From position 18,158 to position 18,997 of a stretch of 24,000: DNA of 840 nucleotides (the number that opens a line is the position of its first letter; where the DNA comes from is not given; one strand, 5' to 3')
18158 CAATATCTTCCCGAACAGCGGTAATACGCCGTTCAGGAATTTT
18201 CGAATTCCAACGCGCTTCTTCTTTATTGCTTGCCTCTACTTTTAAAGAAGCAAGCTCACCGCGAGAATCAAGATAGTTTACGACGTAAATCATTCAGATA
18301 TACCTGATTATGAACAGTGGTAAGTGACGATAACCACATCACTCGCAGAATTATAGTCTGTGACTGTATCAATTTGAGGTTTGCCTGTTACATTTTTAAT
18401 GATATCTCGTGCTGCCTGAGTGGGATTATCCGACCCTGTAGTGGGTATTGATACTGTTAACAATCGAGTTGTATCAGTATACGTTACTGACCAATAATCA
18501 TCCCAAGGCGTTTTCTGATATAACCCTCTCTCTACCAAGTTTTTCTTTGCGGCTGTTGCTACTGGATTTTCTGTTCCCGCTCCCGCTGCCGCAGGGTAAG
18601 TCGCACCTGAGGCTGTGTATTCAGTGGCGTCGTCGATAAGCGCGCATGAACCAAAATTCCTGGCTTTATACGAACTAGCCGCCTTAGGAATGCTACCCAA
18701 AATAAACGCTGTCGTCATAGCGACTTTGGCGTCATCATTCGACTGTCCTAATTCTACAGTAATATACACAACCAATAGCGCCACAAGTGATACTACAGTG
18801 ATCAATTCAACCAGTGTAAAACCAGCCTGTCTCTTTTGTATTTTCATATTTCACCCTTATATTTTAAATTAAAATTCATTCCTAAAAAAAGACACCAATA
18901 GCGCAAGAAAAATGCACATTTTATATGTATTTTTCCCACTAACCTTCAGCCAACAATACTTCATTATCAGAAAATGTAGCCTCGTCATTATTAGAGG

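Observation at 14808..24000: Compact type IV filament machine with mosaic T4b / T4a / T2SS features that fits no described class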

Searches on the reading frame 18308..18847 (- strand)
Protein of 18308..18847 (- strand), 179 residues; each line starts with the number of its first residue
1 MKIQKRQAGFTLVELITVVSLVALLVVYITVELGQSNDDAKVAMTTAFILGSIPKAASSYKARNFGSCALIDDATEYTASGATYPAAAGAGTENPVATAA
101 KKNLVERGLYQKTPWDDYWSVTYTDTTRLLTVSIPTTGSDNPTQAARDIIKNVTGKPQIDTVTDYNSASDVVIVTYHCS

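Call 3: search_protein_families(library=pfam, proteins=[window:18308-18847:-], max_evalue=0.1)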
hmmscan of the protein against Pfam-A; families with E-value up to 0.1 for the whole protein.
window:18308-18847:- (179 aa): 1 family
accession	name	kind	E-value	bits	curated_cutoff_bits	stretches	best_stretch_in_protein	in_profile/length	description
PF07963.17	N_methyl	-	9.2e-06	25.5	21.2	1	5-27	2-24/27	Prokaryotic N-terminal methylation motif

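Call 4: search_protein_families(library=ncbifam, proteins=[window:18308-18847:-], max_evalue=0.1)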
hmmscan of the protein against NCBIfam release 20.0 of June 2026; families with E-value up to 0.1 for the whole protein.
window:18308-18847:- (179 aa): 7 families
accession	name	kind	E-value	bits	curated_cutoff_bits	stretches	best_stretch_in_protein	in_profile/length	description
TIGR02532.1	IV_pilin_GFxxxE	domain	4.6e-05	23.1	16.3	1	7-29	1-23/24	prepilin-type N-terminal cleavage/methylation domain-containing protein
TIGR01708.2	typeII_sec_gspH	equivalog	0.0051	16.8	80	1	7-41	1-35/169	type II secretion system minor pseudopilin GspH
TIGR01710.1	typeII_sec_gspG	equivalog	0.0077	16.3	88.85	1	9-63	2-55/134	type II secretion system major pseudopilin GspG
TIGR02596.1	TIGR02596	subfamily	0.011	15.9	70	1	10-41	1-32/196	Verru_Chthon cassette protein D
NF007800.0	PRK10506.1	equivalog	0.022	14.6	158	1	3-28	4-29/163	prepilin peptidase-dependent protein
NF007862.0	PRK10574.1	equivalog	0.025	14.7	138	1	5-26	2-23/145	prepilin peptidase-dependent pilin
NF040999.1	pilin_ComGC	equivalog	0.096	12.9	75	0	8-41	2-35/84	competence type IV pilus major pilin ComGC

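Call 62: find_homologous_proteins(query=window:18308-18847:-, max_evalue=0.001)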
Query window:18308-18847:- (179 aa): 19 proteins with E <= 0.001 among 1215 candidates.
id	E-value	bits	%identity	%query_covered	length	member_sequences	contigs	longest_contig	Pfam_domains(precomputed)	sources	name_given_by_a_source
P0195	4.3e-110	383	100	100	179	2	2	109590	PF07963.18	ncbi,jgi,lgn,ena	-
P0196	7.3e-74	265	74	100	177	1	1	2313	PF07963.18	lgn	-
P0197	4.7e-52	194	53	99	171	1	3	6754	PF07963.18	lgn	-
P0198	2.1e-50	189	56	99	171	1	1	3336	PF07963.18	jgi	-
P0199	8.6e-49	184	53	99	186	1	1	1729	PF07963.18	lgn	-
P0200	3.8e-45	172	50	99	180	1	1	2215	PF07963.18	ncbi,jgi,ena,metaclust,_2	metaclust:\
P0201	8.8e-42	161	52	98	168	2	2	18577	PF07963.18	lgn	-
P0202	1.3e-40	157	48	99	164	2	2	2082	PF07963.18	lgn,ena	-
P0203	5.5e-40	155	51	98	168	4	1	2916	PF07963.18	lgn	-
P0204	3.6e-39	152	47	98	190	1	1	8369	PF07963.18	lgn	-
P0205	4.5e-39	152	49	99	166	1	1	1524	PF07963.18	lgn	-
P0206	3.5e-34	136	43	97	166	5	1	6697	PF07963.18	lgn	-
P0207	6.4e-31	125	48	80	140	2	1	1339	PF07963.18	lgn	-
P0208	1.8e-27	114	37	100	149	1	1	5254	PF07963.18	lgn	-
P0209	1.0e-22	99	37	99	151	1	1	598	PF07963.18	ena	-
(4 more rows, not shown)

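Call 63: find_encoding_contigs(protein=P0195, flank=10000, max_places=3)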
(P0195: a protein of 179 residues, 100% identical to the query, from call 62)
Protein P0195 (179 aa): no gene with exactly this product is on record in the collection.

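Call 73: predict_structure(alignment_id=A3)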
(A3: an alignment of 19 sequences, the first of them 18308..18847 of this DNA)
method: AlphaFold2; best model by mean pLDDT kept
length: 179 residues; sequences in the alignment: 19
mean_pLDDT: 85.5   pTM: 0.74
mean pLDDT of the five models: 85.5, 84.3, 82.5, 82.5, 80.8
residues with pLDDT >= 90: 110; 70-90: 41; 50-70: 25; < 50: 3
segments of 3 or more residues with pLDDT < 50: 88-90
pLDDT, mean of each block of 10 residues (from residue 1): 65 93 93 84 95 94 92 77 54 71 91 91 94 93 93 89 78 91
secondary structure, 60 per line:
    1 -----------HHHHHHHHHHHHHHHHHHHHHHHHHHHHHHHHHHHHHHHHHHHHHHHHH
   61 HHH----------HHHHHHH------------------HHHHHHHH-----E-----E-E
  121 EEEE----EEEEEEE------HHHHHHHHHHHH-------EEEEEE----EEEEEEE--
elements in order: H12-63 H74-80 H99-106 E120-124 E129-135 H142-153 E161-166 E171-177

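Call 75: fold_search(model_id=the predicted structure, library=pdb)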
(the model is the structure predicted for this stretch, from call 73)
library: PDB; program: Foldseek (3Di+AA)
matches with E <= 10: 574; with E <= 0.001: 0
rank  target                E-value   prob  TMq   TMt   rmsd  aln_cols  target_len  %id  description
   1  8j9v_A                3.0e-01  0.44  0.22  0.06   4.3        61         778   20  Cryo-EM structure of the African swine fever virus topoisomerase 2 complexed with Cut02aDNA and etoposide (EDI-1) (released 2024-02-07)
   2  8xrf_B                3.4e-01  0.33  0.21  0.06   4.7        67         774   19  The crystal structure of AsfvTopII in complex with G-DNA (released 2024-08-07)
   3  1ql6                  3.4e-01  0.28  0.21  0.15   5.1        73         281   16  THE CATALYTIC MECHANISM OF PHOSPHORYLASE KINASE PROBED BY MUTATIONAL STUDIES (released 1999-12-14)
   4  8xri_B                3.9e-01  0.38  0.22  0.06   4.6        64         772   19  The crystal structure of AsfvTopII in complex with both G-DNA and T-DNA (released 2024-08-07)
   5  2phk_A                3.9e-01  0.25  0.21  0.15   5.2        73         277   16  THE CRYSTAL STRUCTURE OF A PHOSPHORYLASE KINASE PEPTIDE SUBSTRATE COMPLEX: KINASE SUBSTRATE RECOGNITION (released 1999-01-13)
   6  8z5m_C                4.4e-01  0.18  0.20  0.11   5.4        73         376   18  human phosphorylase kinase alpha/gamma/delta subcomplex - inactive state (released 2025-04-23)
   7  8j9w_A                4.9e-01  0.30  0.22  0.06   3.9        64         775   17  Cryo-EM structure of the African swine fever virus topoisomerase 2 complexed with Cut02bDNA and etoposide (EDI-2) (released 2024-02-07)
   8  8ygh_A                4.9e-01  0.28  0.22  0.06   4.7        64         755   19  pP1192R-apo open state (released 2024-09-18)
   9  8j8c_A                5.2e-01  0.30  0.22  0.07   3.8        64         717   17  Cryo-EM structure of Asfv topoisomerase 2 - apo conformer IIIb (released 2024-02-07)
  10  1vkn_D                5.2e-01  0.15  0.15  0.09   6.3        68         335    7  Crystal structure of N-acetyl-gamma-glutamyl-phosphate reductase (TM1782) from Thermotoga maritima at 1.80 A resolutio (released 2004-06-22)
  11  1vkn_C                5.2e-01  0.08  0.19  0.12   6.9       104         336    9  Crystal structure of N-acetyl-gamma-glutamyl-phosphate reductase (TM1782) from Thermotoga maritima at 1.80 A resolutio (released 2004-06-22)
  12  8j8b_A                6.2e-01  0.28  0.22  0.06   3.8        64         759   17  Cryo-EM structure of Asfv topoisomerase 2 - apo conformer IIIa (released 2024-02-07)
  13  8kgl_A                6.2e-01  0.23  0.21  0.09   4.5        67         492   16  Structure of African swine fever virus topoisomerase II (released 2024-04-03)
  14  8kgr_B                6.6e-01  0.23  0.22  0.06   4.8        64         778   19  Structure of African swine fever virus topoisomerase II in complex with dsDNA (released 2024-04-03)
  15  8kgn_B                6.6e-01  0.23  0.22  0.04   4.8        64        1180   19  Structure of African swine fever virus topoisomerase II in complex with dsDNA (released 2024-04-03)
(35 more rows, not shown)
